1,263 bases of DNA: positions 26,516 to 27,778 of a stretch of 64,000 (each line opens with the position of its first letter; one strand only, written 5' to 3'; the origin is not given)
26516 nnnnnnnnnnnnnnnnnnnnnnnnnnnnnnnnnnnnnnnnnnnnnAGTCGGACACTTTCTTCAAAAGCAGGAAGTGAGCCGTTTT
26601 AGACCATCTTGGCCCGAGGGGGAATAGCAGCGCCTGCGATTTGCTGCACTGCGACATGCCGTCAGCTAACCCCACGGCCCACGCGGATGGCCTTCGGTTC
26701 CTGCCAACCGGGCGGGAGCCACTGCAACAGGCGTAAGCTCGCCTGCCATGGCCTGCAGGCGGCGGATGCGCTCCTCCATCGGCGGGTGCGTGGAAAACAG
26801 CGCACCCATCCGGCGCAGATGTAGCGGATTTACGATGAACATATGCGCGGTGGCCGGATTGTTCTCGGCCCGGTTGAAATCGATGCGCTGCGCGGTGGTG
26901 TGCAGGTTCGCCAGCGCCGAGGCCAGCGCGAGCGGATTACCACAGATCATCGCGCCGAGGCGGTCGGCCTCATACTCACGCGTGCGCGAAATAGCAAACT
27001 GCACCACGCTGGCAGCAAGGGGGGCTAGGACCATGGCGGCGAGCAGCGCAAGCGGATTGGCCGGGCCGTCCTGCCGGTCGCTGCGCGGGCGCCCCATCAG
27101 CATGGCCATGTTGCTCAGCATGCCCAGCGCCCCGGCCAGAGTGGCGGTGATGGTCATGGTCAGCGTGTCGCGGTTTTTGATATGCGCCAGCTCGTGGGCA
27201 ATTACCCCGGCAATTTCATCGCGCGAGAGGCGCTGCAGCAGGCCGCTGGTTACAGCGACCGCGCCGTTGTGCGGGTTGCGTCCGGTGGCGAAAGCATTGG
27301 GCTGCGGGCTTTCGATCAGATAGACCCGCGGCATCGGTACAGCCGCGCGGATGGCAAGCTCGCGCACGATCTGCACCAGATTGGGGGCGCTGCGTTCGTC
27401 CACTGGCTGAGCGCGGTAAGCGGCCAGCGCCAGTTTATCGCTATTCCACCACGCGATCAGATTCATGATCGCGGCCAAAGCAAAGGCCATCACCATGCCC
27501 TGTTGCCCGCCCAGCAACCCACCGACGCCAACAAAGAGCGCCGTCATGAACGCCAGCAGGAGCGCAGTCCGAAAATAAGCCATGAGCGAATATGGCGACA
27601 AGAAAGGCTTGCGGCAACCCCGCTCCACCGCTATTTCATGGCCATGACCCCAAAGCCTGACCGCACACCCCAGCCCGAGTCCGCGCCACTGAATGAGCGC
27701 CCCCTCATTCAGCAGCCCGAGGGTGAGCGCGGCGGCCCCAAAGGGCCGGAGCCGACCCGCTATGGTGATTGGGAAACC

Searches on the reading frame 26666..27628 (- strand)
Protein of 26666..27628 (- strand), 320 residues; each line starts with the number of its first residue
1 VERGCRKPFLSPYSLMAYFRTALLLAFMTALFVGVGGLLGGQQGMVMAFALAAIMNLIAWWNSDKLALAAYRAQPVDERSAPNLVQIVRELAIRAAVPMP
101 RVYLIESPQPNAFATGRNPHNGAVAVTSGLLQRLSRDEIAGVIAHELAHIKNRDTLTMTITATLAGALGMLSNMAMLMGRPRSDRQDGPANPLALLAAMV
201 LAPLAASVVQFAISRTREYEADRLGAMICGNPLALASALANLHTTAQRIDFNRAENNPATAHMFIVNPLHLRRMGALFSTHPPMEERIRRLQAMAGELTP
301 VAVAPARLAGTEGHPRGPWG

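Call 18: search_protein_families(library=pfam, proteins=[window:26666-27628:-], max_evalue=0.00001)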
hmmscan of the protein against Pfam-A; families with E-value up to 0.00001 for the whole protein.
window:26666-27628:- (320 aa): 1 family
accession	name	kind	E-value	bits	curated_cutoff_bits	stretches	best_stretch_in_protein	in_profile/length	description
PF01435.24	Peptidase_M48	-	1.3e-39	136.4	20.3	1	80-294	3-185/186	Peptidase family M48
